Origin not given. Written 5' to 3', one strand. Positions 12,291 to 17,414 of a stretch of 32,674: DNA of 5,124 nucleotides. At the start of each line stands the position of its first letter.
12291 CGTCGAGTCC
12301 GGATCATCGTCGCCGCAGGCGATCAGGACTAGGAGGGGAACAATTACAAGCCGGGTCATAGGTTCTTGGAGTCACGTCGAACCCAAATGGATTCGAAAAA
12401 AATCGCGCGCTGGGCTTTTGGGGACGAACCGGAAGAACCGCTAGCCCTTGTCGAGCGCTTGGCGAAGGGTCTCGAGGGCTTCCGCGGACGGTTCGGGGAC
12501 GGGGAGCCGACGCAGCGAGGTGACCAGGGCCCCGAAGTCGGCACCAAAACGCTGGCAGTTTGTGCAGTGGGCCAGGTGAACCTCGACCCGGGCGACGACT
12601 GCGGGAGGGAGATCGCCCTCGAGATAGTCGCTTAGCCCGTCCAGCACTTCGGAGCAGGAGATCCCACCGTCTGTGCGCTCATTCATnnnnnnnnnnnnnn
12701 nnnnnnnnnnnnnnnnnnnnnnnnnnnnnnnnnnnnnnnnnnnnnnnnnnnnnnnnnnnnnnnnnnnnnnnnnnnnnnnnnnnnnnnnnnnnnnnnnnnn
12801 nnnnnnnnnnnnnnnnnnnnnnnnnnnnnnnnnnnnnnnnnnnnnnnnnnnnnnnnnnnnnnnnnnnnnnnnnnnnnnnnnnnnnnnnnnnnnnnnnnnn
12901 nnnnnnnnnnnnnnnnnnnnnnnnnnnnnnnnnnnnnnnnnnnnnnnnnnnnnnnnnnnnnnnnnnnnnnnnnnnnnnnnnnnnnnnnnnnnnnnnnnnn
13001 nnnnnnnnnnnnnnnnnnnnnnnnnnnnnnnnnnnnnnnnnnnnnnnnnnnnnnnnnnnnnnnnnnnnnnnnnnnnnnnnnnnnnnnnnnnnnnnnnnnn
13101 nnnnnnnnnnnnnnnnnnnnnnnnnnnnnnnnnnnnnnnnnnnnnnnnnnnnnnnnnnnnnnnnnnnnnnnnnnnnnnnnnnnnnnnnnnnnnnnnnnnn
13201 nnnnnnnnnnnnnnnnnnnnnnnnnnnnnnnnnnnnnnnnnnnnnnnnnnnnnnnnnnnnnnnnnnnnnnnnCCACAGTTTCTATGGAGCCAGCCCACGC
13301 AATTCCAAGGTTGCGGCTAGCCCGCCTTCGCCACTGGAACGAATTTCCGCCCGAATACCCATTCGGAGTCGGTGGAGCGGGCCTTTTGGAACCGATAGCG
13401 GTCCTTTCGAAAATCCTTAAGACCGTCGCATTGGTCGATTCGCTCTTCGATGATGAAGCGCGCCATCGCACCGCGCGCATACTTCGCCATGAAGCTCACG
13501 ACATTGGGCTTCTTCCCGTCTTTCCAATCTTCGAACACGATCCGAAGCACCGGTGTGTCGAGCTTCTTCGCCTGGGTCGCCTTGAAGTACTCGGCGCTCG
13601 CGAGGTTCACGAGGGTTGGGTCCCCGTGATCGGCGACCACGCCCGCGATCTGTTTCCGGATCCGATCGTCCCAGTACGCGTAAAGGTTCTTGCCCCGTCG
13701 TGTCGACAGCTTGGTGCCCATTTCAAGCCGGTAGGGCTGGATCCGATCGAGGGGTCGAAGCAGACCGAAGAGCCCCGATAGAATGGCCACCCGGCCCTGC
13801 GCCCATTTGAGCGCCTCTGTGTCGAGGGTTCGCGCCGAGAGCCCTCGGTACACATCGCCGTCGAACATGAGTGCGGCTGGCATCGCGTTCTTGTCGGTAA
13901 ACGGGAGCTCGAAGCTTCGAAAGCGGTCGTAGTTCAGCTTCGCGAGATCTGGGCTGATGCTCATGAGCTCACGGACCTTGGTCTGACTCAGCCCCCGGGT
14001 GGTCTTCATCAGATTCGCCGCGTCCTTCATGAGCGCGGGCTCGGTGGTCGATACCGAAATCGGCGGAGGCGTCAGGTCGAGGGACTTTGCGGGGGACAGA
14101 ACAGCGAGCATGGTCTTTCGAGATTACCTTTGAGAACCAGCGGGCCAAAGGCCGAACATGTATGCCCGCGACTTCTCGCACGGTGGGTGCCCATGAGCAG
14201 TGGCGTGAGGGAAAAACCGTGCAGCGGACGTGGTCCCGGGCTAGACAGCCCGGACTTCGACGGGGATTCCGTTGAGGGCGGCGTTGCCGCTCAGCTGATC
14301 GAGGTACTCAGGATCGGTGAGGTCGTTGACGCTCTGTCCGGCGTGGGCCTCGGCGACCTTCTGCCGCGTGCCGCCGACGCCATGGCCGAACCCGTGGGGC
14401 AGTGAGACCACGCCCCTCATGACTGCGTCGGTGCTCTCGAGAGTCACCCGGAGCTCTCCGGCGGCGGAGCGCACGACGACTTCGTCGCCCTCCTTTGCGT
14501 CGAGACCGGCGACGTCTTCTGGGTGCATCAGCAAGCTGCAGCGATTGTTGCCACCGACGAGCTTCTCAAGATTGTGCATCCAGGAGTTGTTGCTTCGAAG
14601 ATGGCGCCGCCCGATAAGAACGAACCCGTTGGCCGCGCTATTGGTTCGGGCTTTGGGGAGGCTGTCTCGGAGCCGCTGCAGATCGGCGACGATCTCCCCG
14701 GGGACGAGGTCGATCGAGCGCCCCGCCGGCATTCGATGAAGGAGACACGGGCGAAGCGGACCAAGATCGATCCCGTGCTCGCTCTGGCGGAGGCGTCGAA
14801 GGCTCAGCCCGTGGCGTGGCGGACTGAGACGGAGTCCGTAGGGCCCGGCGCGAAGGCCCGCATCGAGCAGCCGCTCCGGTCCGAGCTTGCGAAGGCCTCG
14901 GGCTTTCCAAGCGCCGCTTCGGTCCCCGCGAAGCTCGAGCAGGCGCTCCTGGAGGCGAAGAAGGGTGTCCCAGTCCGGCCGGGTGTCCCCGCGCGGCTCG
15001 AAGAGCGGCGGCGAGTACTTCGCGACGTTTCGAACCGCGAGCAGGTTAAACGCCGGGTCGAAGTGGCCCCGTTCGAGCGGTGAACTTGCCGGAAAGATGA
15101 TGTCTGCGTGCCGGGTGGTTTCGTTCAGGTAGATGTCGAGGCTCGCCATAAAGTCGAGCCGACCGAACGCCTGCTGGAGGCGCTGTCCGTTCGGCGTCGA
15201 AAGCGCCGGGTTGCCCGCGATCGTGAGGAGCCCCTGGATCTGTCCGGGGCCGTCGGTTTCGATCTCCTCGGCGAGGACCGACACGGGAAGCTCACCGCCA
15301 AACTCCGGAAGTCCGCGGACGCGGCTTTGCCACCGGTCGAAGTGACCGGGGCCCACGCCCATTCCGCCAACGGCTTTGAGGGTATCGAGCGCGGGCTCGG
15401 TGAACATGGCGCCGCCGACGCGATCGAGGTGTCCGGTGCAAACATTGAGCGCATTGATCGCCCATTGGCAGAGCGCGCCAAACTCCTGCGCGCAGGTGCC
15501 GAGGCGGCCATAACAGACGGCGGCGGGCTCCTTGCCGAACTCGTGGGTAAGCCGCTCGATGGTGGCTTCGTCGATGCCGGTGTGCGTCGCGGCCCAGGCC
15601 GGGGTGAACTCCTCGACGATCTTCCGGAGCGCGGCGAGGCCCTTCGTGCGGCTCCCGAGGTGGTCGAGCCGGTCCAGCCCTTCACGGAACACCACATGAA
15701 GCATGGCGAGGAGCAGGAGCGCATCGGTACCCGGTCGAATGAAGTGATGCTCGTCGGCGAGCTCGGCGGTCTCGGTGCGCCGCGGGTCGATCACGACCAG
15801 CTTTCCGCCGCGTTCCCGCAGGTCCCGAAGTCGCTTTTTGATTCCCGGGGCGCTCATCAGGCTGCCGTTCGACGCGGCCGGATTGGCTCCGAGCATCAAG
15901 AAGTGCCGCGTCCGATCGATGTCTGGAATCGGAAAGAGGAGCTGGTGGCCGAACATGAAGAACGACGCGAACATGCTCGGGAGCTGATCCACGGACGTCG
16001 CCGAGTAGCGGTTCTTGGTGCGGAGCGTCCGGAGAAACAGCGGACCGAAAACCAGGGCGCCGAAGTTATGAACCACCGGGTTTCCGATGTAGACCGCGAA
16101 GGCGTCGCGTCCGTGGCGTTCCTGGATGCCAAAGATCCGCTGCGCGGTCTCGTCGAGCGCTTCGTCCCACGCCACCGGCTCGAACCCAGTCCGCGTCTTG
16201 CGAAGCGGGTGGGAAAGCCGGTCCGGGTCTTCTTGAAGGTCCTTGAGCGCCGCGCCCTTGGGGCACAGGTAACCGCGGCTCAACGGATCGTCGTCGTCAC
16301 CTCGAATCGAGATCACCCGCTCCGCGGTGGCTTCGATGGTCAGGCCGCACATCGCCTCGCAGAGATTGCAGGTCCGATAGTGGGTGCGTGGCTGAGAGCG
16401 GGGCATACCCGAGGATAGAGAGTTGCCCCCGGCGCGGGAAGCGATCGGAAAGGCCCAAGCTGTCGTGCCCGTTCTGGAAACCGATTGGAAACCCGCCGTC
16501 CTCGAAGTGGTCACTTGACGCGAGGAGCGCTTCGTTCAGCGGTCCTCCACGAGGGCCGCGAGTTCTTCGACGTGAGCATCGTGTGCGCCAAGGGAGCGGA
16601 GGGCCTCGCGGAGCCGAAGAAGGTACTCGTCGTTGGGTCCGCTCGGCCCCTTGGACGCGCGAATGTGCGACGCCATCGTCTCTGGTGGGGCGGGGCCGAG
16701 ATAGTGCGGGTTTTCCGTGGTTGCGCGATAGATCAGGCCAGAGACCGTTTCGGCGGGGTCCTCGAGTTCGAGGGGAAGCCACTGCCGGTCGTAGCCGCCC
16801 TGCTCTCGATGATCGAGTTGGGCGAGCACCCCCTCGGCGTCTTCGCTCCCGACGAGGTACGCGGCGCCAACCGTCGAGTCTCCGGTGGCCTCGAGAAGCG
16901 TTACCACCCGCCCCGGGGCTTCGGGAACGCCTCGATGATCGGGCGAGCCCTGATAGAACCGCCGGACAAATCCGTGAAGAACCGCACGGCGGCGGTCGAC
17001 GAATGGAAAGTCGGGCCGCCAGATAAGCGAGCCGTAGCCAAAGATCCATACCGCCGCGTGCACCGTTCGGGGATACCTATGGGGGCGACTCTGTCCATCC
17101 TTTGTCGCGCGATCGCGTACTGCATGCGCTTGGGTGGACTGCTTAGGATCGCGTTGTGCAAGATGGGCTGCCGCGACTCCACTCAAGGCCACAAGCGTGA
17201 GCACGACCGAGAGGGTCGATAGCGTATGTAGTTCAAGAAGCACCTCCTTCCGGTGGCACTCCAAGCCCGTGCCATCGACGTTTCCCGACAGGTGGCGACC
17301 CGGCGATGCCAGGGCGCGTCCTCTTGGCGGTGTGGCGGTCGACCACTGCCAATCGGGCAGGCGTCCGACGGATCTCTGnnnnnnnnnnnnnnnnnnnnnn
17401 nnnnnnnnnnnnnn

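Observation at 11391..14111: YaaA - ECF sigma - ZAS anti-sigma - rhodanese lipoprotein: a thiol/peroxide-stress module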

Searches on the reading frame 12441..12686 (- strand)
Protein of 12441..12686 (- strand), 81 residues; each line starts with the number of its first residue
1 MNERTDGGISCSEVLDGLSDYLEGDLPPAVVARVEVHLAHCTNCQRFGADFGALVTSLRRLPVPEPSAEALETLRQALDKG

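Call 3: search_protein_families(library=pfam, proteins=[window:12441-12686:-], max_evalue=0.01)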
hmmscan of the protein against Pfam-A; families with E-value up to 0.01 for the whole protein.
window:12441-12686:- (81 aa): 1 family
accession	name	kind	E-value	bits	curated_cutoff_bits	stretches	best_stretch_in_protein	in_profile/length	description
PF13490.11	zf-HC2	-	3.3e-09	37.1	22.2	1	11-45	1-35/35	Putative zinc-finger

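Call 4: search_protein_families(library=ncbifam, proteins=[window:12441-12686:-], max_evalue=0.01)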
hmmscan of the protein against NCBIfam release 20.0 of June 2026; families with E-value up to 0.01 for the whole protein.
window:12441-12686:- (81 aa): 4 families
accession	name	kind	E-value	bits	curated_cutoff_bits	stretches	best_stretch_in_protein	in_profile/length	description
NF052368.1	antisigmaE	subfamily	8.7e-08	31.9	50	1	10-51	3-44/48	anti-sigma factor family protein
TIGR03988.1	antisig_RsrA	equivalog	1.6e-06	28.1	62.5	1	10-46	1-37/77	mycothiol system anti-sigma-R factor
NF052375.1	antisigma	equivalog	0.00027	21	100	1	18-78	2-62/217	anti-sigma factor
TIGR02451.1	anti_sig_ChrR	subfamily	0.0077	16.1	124.5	1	18-59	8-49/216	ChrR family anti-sigma-E factor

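Call 28: search_solved_structures(query=window:12441-12686:-, max_evalue=1, show_alignments=3)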
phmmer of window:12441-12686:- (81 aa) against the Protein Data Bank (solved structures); distinct sequences matched with E-value up to 1: 3.
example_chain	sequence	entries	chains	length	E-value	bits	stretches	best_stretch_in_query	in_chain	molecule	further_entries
8rlz_A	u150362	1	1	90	0.029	18.1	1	11-45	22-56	Antisigma factor DdvA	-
5frf_A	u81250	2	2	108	0.029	18.1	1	10-50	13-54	ANTI-SIGMA FACTOR RSRA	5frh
8rot_B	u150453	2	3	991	0.3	14.8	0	14-45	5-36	CHAT domain-containing protein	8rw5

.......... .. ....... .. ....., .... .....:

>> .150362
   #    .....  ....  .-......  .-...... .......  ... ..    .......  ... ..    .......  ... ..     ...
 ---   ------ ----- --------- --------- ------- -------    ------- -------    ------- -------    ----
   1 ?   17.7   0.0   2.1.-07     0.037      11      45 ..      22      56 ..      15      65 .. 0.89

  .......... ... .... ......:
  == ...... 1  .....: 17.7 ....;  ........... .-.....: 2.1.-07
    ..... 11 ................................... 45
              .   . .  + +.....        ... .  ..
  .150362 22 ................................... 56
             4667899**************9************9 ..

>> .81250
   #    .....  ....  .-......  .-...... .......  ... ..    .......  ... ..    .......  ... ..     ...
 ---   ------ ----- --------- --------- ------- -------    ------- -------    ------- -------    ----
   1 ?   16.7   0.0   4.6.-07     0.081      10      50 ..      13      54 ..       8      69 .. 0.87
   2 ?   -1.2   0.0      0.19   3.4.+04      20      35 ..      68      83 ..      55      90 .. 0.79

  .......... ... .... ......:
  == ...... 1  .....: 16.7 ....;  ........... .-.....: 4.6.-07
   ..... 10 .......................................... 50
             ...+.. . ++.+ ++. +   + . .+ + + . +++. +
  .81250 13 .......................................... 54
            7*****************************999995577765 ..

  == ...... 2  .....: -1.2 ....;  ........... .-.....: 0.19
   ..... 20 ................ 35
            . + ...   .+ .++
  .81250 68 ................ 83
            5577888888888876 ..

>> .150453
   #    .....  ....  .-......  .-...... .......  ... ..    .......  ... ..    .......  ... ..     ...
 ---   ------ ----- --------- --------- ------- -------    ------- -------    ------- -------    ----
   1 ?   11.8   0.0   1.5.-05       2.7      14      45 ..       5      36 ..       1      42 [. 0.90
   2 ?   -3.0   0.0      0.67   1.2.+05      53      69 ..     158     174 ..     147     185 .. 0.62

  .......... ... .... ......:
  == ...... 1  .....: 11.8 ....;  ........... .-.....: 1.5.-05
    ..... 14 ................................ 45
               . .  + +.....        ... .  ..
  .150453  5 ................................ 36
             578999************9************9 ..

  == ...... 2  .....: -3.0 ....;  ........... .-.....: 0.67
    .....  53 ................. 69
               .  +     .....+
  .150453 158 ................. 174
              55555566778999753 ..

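Call 51: find_homologous_proteins(query=window:12441-12686:-, max_evalue=0.00001)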
Query window:12441-12686:- (81 aa): 1 proteins with E <= 0.00001 among 2 candidates.
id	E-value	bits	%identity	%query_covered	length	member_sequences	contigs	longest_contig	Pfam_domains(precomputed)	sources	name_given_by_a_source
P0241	8.5e-47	174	100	100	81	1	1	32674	PF13490.12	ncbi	ncbi:MAG: zf-HC2 domain-containing protein [Myxococcota bacterium]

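Call 59: search_protein_representatives(protein=window:12441-12686:-)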
Query: 81 residues. Proteins with E-value up to 0.001 (for the whole library): 1202; up to 1e-10: 38; up to 1e-30: 0. The best 150 are listed.
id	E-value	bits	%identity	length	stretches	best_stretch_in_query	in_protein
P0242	1.7e-18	82.5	55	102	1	1-73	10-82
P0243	1.8e-16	76.0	51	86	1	2-78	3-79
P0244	2.1e-16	75.9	53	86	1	1-79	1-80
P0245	1.6e-15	73.1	35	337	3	3-65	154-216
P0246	6.9e-15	71.0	52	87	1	1-66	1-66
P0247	5.3e-14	68.2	51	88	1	1-63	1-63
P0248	1.4e-13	66.8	51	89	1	2-72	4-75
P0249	2.8e-13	65.9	49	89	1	4-78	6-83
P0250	3.0e-13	65.8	49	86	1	6-79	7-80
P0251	5.4e-13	65.0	32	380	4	15-75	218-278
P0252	7.5e-13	64.5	55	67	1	14-79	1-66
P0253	9.9e-13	64.1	43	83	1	3-79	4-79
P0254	2.0e-12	63.2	52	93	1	4-71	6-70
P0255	2.4e-12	62.9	44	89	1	2-72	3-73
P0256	3.3e-12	62.5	49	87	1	2-66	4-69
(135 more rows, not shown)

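Call 65: predict_structure(alignment_id=A1)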
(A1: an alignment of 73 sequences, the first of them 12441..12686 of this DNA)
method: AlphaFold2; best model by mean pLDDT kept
length: 81 residues; sequences in the alignment: 73
mean_pLDDT: 95.6   pTM: 0.70
mean pLDDT of the five models: 95.6, 95.1, 94.5, 94.1, 93.6
residues with pLDDT >= 90: 75; 70-90: 6; 50-70: 0; < 50: 0
segments of 3 or more residues with pLDDT < 50: none
pLDDT, mean of each block of 10 residues (from residue 1): 95 97 97 98 97 95 92 95 83
secondary structure, 60 per line:
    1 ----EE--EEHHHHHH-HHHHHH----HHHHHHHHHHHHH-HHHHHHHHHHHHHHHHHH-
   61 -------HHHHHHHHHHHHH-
elements in order: H11-16 H18-23 H28-40 H42-59 H68-80

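Call 68: fold_search(model_id=the predicted structure, library=pdb)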
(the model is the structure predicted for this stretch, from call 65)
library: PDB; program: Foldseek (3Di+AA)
matches with E <= 10: 8; with E <= 0.001: 0
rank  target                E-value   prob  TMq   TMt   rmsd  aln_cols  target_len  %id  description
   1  5wuq_D                9.2e-01  0.84  0.58  0.67   5.5        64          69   17  Crystal structure of SigW in complex with its anti-sigma RsiW, a zinc binding form (released 2017-03-29)
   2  8rlz_MODEL_1_A        2.0e+00  0.20  0.38  0.39   5.5        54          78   30  NMR solution structure of the N-terminal cytoplasmic domain, DdvANt, of the membrane antisigma factor DdvA (released 2024-11-06)
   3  8z6g_E                3.1e+00  0.30  0.51  0.57  13.1        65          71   14  the AlgU-MucAcyto complex structure in Pseudomonas aeruginosa (released 2024-05-08)
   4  3hug_P                4.6e+00  0.23  0.46  0.58   2.8        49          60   24  Crystal structure of Mycobacterium tuberculosis anti-sigma factor RslA in complex with -35 promoter binding domain of  (released 2010-03-02)
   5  2lqt_MODEL_1_A        4.9e+00  0.04  0.21  0.23  12.8        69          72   16  Solution structure of CHCHD7 (released 2012-10-24)
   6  8z6g_A                5.2e+00  0.20  0.53  0.60  13.5        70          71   13  the AlgU-MucAcyto complex structure in Pseudomonas aeruginosa (released 2024-05-08)
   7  9chl_C                9.0e+00  0.02  0.21  0.18  12.5        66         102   14  P. vulgaris tetrameric HigBA- operator 2 DNA (released 2025-07-02)
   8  9ynv_H                9.6e+00  0.08  0.42  0.40   4.8        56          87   14  Histone Acetyl Transferase (HAT) module of ctSAGA (released 2025-12-03)

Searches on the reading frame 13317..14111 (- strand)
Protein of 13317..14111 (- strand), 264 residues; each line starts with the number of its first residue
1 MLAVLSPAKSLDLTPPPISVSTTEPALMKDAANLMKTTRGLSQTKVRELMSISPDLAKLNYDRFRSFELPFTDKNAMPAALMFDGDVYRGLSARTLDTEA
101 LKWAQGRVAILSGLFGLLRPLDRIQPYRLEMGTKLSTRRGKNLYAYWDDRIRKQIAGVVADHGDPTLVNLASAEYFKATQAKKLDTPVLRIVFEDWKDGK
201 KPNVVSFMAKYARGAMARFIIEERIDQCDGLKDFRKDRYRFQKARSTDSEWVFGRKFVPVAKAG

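Call 3: search_protein_families(library=pfam, proteins=[window:13317-14111:-], max_evalue=0.01)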
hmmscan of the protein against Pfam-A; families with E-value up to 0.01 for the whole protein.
window:13317-14111:- (264 aa): 2 families
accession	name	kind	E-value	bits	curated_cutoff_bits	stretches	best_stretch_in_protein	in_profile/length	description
PF03883.20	H2O2_YaaD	-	6.7e-79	265.2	29.6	1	1-244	1-235/236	Peroxide stress protein YaaA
PF21818.3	DUF6884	-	2.5e-06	28.1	30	1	77-181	15-109/135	Family of unknown function (DUF6884)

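Call 4: search_protein_families(library=ncbifam, proteins=[window:13317-14111:-], max_evalue=0.01)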
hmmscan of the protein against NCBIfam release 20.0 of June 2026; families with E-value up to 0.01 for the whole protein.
window:13317-14111:- (264 aa): 8 families
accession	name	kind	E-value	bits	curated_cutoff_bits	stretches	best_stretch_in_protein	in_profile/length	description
NF002542.0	PRK02101.1-3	equivalog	2.6e-100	334.9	278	1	1-256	1-255/258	peroxide stress protein YaaA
NF002541.0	PRK02101.1-1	equivalog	1.6e-85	286.5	368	1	1-256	1-255/258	peroxide stress protein YaaA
NF002543.0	PRK02101.1-4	equivalog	5.9e-48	163.6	204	1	3-256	3-242/244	peroxide stress protein YaaA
NF002547.0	PRK02101.2-5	equivalog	5.6e-44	150.3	392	1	1-254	1-252/255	peroxide stress protein YaaA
NF002545.0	PRK02101.2-3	equivalog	3.6e-19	69.4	324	1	72-225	73-225/265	peroxide stress protein YaaA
NF002544.0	PRK02101.2-1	equivalog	6.4e-15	55.1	339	1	75-225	75-216/248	peroxide stress protein YaaA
NF002546.0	PRK02101.2-4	equivalog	1.4e-14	54.3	321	1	37-221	40-208/245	peroxide stress protein YaaA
NF002548.0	PRK02101.2-6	equivalog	4.5e-11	42.7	391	1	62-226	67-218/251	peroxide stress protein YaaA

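Call 58: search_solved_structures(query=window:13317-14111:-, max_evalue=0.00001)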
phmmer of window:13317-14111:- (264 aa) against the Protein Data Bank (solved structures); distinct sequences matched with E-value up to 0.00001: 1.
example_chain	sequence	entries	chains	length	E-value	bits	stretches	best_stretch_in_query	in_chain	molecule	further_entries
5caj_A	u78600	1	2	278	4e-60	206.5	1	1-255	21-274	UPF0246 protein YaaA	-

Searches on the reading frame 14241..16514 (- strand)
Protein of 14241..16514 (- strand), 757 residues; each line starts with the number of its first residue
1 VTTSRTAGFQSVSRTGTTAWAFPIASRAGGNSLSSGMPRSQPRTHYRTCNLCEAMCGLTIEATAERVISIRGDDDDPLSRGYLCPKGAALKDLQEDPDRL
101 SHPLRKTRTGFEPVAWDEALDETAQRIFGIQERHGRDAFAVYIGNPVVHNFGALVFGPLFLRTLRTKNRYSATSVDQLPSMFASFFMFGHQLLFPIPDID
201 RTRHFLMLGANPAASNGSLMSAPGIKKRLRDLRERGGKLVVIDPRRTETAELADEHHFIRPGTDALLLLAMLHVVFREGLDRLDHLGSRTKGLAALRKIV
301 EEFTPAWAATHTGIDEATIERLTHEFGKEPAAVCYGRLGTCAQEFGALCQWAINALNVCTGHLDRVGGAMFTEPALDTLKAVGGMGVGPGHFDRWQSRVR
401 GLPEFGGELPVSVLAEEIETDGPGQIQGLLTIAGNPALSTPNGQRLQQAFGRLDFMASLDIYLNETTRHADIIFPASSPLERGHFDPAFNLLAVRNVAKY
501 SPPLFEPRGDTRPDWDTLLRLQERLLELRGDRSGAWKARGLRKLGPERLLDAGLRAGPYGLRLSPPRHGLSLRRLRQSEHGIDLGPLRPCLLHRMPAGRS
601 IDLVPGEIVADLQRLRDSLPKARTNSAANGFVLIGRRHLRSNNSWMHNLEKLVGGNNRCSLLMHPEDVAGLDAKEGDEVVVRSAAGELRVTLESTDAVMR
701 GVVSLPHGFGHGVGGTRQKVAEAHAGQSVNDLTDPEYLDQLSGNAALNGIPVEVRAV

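Call 3: search_protein_families(library=pfam, proteins=[window:14241-16514:-], max_evalue=0.01)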
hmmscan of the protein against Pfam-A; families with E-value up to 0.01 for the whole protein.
window:14241-16514:- (757 aa): 3 families
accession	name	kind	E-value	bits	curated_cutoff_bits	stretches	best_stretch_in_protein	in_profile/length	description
PF00384.28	Molybdopterin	-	7.8e-30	104.5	24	1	99-523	1-352/353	Molybdopterin oxidoreductase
PF01568.27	Molydop_binding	-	1.1e-21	77.4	26.8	1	631-750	1-109/110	Molydopterin dinucleotide binding domain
PF04879.21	Molybdop_Fe4S4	-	5e-10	39.6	22.7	1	48-92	7-51/55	Molybdopterin oxidoreductase Fe4S4 domain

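Call 4: search_protein_families(library=ncbifam, proteins=[window:14241-16514:-], max_evalue=0.01)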
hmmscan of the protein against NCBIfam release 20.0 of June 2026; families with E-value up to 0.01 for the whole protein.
window:14241-16514:- (757 aa): 26 families (the best 25 are shown)
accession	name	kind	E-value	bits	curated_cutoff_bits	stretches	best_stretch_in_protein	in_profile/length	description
TIGR01591.1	Fdh-alpha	equivalog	1.7e-60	204.9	666.25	1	48-525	2-478/672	formate dehydrogenase subunit alpha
NF047855.1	AssmNtatRedNasC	equivalog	2.7e-52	178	1100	2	47-363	23-336/708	assimilatory nitrate reductase catalytic subunit NasC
NF012032.0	PRK15488.1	equivalog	1.7e-51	175.1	694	2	44-375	43-367/759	thiosulfate reductase PhsA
NF041783.2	mnquin_red_QrcB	equivalog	1.3e-41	142.6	440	2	46-523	54-501/695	menaquinone reductase molybdopterin-binding-like subunit QrcB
NF041714.1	arsenate_red_ArrA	equivalog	3e-36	124.9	1600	3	45-282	51-288/848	arsenate respiratory reductase molybdopterin-containing subunit ArrA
NF041323.1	Nitr_red_NasA_Halo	equivalog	5.2e-32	111.2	1000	1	54-478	5-428/673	assimilatory nitrate reductase NasA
TIGR00509.1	bisC_fam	subfamily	8.5e-31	106.9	1017.55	3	106-369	66-343/772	molybdopterin guanine dinucleotide-containing S/N-oxide reductase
TIGR02166.1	dmsA_ynfE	subfamily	2.2e-30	105.4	777.7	3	44-280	44-289/794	DMSO/selenate family reductase complex A subunit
NF041885.1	selenate_YnfE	exception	3.3e-27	94.7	1675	1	21-369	25-404/805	selenate/tellurate reductase subunit YnfE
TIGR01553.1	formate-DH-alph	equivalog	1.2e-26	92.9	814.2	2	47-278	47-292/1009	formate dehydrogenase-N subunit alpha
NF041884.1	selenate_YnfF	exception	7e-24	83.7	1650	2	19-280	21-289/798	selenate/tellurate reductase subunit YnfF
TIGR03479.1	DMSO_red_II_alp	subfamily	1.4e-21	76.4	984.75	2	84-286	105-303/913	molybdopterin-dependent oxidoreductase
NF041513.1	formate_DH_Act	exception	1.6e-20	72.5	1400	2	48-132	46-132/1067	formate dehydrogenase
NF010055.0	PRK13532.1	equivalog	2.2e-15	56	904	1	47-270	45-271/830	nitrate reductase catalytic subunit NapA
NF011566.1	PRK14990.1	exception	2.8e-15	55.4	1600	1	72-368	91-416/814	dimethylsulfoxide reductase subunit A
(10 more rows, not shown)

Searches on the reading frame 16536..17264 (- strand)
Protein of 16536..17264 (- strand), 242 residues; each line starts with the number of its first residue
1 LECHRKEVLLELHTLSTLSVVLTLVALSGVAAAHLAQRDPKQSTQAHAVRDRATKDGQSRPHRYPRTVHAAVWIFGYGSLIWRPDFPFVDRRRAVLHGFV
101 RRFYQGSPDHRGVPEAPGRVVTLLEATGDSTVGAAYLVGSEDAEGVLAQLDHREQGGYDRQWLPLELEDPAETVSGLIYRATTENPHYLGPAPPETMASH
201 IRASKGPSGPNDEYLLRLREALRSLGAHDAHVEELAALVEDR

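Call 3: search_protein_families(library=pfam, proteins=[window:16536-17264:-], max_evalue=0.01)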
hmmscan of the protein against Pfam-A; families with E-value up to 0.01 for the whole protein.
window:16536-17264:- (242 aa): 2 families
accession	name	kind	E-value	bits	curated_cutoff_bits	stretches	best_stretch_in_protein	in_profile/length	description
PF04752.17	ChaC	-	8e-56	189.3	21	1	72-241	1-175/176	ChaC-like protein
PF06094.17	GGACT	-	0.0051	17.8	22.8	1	117-182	41-103/120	Gamma-glutamyl cyclotransferase, AIG2-like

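Call 4: search_protein_families(library=ncbifam, proteins=[window:16536-17264:-], max_evalue=0.01)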
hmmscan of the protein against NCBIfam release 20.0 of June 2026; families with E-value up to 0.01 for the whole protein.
window:16536-17264:- (242 aa): 0 families
